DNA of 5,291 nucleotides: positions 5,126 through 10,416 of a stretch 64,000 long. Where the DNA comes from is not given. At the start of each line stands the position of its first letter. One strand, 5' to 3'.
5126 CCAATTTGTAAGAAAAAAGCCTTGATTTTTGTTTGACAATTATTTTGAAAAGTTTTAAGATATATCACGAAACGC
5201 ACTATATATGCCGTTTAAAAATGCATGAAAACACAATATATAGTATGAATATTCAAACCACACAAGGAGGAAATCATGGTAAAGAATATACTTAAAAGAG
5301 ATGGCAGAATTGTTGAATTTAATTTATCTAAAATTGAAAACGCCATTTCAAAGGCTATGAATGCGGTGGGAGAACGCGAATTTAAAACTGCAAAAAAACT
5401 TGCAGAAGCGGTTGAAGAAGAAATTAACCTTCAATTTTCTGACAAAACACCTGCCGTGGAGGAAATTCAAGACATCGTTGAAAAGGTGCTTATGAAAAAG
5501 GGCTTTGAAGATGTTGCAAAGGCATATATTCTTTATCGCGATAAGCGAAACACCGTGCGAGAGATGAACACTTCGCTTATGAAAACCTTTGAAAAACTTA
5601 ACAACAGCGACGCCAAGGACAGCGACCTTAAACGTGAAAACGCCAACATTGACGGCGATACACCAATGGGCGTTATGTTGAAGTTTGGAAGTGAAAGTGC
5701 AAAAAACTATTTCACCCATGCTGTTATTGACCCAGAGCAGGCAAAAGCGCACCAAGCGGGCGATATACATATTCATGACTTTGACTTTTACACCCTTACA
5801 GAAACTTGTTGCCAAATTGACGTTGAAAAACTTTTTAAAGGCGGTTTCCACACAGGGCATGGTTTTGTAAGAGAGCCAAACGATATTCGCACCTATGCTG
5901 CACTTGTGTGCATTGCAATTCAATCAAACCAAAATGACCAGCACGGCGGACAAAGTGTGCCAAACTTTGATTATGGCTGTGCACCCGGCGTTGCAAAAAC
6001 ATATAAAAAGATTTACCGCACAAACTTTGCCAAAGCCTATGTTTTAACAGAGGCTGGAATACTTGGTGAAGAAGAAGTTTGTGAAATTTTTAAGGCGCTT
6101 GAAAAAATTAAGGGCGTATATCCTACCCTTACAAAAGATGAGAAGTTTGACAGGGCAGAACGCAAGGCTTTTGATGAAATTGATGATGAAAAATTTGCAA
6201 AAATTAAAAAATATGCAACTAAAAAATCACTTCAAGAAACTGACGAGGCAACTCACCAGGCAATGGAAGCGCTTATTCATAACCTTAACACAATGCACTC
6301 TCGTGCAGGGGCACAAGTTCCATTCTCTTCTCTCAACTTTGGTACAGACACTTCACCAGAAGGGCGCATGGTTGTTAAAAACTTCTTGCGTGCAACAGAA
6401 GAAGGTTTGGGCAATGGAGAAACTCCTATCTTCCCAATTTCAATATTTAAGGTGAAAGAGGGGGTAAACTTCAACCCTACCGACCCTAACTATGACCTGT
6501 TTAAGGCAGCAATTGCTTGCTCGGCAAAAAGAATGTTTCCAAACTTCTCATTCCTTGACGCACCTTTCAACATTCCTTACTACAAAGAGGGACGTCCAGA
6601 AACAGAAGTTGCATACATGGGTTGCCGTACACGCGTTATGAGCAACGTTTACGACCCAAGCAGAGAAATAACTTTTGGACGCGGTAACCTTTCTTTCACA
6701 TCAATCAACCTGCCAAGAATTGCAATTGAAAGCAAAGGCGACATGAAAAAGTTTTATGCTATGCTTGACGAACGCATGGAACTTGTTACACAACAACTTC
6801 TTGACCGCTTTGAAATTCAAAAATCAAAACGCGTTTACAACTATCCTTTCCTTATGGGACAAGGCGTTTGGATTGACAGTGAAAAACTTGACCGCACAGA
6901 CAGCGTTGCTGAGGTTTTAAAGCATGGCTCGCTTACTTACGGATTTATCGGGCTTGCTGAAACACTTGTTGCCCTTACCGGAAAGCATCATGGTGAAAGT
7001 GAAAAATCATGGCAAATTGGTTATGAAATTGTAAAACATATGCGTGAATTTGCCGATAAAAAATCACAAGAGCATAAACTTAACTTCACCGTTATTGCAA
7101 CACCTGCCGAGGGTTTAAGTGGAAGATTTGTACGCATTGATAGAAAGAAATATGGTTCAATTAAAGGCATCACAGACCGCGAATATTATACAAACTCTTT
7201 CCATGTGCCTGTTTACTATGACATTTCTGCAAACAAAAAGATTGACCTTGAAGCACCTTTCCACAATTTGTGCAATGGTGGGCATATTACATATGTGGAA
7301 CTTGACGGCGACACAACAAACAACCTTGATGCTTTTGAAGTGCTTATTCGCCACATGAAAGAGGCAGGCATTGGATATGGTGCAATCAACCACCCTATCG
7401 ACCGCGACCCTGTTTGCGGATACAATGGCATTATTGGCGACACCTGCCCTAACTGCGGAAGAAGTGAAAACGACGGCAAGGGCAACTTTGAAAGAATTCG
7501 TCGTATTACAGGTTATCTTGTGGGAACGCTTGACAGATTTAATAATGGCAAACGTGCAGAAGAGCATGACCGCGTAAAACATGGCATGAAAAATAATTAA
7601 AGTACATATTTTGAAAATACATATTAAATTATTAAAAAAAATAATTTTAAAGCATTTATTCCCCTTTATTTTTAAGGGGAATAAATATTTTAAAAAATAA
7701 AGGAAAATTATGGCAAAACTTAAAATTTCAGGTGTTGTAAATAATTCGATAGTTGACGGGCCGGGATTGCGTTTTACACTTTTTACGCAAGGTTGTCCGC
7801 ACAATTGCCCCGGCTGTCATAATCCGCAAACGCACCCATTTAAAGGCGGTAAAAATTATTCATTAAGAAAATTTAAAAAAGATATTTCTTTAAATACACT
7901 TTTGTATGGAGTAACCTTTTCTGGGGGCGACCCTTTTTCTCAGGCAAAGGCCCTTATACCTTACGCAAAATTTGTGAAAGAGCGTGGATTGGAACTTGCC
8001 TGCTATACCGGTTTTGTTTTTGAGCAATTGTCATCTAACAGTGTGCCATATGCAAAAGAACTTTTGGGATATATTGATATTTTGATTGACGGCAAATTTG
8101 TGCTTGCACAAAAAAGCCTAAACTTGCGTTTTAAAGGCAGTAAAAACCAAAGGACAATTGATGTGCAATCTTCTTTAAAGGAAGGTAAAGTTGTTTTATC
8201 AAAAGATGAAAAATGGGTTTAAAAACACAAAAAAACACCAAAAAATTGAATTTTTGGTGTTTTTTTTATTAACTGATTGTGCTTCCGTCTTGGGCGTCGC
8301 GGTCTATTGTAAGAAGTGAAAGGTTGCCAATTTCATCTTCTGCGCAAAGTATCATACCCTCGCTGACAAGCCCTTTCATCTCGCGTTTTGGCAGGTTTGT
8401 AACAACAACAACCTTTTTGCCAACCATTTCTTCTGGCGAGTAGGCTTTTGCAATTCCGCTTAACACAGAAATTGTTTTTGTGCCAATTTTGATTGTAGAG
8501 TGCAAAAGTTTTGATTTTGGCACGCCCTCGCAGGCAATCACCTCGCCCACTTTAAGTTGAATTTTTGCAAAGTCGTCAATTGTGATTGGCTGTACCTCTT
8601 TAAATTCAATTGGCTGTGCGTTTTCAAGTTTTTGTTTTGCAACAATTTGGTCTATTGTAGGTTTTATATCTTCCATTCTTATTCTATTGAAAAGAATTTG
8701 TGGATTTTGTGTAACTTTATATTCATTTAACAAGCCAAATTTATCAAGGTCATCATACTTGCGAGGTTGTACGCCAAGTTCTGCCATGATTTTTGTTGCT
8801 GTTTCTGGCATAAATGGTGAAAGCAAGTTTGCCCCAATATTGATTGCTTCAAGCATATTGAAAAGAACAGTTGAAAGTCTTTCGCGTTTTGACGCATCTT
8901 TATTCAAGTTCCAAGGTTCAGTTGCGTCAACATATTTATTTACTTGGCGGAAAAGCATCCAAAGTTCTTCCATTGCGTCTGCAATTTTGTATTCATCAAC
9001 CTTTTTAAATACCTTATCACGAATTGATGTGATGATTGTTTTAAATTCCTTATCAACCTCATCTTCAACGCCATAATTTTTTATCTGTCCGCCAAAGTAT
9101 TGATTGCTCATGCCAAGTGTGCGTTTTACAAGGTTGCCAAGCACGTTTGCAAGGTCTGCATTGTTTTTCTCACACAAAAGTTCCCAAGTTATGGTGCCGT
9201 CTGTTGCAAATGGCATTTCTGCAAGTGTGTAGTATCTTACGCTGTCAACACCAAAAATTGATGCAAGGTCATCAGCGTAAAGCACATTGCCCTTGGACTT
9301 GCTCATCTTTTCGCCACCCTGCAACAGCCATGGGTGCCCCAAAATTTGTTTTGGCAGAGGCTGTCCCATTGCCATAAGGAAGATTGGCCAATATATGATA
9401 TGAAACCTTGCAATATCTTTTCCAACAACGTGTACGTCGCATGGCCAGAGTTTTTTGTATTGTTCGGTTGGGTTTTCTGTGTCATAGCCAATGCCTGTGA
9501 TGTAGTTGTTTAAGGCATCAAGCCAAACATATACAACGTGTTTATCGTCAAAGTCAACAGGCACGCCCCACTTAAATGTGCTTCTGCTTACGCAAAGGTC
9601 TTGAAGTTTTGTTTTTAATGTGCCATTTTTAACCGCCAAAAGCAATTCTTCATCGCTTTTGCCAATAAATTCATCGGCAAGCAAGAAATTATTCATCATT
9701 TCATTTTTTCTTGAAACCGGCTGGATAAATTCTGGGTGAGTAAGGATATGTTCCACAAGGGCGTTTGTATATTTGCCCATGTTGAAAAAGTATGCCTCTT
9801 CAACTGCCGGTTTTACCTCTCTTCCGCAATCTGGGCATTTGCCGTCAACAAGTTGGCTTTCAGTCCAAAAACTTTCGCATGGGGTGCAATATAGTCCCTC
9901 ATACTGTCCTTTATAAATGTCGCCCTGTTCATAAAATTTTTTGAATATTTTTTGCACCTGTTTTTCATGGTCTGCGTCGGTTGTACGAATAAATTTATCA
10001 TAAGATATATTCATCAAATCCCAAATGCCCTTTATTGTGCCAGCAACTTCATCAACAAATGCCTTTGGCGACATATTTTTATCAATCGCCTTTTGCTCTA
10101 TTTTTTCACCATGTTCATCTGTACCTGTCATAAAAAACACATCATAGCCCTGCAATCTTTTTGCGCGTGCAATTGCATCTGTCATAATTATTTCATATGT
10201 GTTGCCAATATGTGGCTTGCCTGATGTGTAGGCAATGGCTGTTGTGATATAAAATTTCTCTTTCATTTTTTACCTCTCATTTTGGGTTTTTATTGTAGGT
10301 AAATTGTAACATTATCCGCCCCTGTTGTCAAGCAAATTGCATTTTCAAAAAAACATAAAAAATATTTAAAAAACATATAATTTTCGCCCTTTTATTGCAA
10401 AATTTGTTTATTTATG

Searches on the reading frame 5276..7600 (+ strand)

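Call 25: search_protein_families(library=pfam, proteins=[window:5276-7600:+], max_evalue=0.00001)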
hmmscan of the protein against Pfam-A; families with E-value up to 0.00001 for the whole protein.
window:5276-7600:+ (774 aa): 2 families
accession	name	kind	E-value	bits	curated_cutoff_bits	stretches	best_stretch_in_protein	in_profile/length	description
PF13597.11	NRDD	-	1.8e-205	684.3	26.2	1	121-769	1-562/562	Anaerobic ribonucleoside-triphosphate reductase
PF03477.21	ATP-cone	-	1e-24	87.3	25.8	1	4-92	2-87/88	ATP cone domain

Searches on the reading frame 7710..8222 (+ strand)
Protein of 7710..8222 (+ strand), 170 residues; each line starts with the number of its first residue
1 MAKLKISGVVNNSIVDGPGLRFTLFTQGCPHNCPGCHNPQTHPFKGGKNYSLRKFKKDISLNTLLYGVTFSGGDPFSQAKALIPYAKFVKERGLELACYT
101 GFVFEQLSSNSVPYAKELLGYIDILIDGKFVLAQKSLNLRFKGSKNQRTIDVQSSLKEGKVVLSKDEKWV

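Call 25: search_protein_families(library=pfam, proteins=[window:7710-8222:+], max_evalue=0.00001)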
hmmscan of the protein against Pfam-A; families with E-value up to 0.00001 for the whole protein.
window:7710-8222:+ (170 aa): 2 families
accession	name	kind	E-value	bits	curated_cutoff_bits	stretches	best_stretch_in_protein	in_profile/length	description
PF13353.11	Fer4_12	-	3.4e-36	125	22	1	15-149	1-136/137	4Fe-4S single cluster domain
PF04055.27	Radical_SAM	-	1.8e-06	28.6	29.5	1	25-100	3-84/166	Radical SAM superfamily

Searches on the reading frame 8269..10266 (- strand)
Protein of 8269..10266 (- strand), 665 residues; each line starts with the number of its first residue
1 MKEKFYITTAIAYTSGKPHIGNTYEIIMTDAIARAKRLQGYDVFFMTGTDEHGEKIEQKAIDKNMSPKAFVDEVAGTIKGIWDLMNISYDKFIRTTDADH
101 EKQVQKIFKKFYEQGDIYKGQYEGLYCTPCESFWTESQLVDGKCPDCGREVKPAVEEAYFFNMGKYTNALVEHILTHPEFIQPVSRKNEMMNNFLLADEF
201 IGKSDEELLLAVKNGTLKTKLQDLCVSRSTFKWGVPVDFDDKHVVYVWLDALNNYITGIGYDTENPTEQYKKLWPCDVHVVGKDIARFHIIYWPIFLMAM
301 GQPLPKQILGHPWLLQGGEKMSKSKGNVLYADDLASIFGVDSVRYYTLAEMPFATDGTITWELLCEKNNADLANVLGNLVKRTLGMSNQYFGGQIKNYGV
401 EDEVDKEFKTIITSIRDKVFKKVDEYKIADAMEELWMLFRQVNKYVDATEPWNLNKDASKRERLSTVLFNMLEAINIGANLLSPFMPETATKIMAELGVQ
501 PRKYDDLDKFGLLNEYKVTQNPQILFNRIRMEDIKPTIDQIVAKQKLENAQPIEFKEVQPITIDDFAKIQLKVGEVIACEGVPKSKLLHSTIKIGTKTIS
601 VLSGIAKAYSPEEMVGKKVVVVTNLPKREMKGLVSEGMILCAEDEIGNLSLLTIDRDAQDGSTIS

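Call 8: search_protein_families(library=pfam, proteins=[window:8269-10266:-], max_evalue=0.001)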
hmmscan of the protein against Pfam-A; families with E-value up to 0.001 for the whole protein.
window:8269-10266:- (665 aa): 7 families
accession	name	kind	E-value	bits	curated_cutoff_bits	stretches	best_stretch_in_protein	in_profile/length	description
PF09334.17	tRNA-synt_1g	-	2.7e-101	339.6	20.1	1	6-384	2-391/391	tRNA synthetases class I (M)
PF00133.28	tRNA-synt_1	-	1.7e-27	96.7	22.7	2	2-237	22-243/414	tRNA synthetases class I (I, L, M and V)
PF01588.26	tRNA_bind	-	3.5e-23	82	27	1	571-662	1-95/96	Putative tRNA binding domain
PF01921.24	tRNA-synt_1f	-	2e-10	40.5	27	1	281-352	240-314/360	tRNA synthetases class I (K)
PF01406.26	tRNA-synt_1e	-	2.5e-10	40.7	27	1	16-122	21-126/301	tRNA synthetases class I (C) catalytic domain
PF19303.5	Anticodon_3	-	4.4e-09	36.8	23.5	1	418-534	24-140/152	Anticodon binding domain of methionyl tRNA ligase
PF08264.19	Anticodon_1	-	1.4e-05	25.4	25.1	1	410-500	6-89/148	Anticodon-binding domain of tRNA ligase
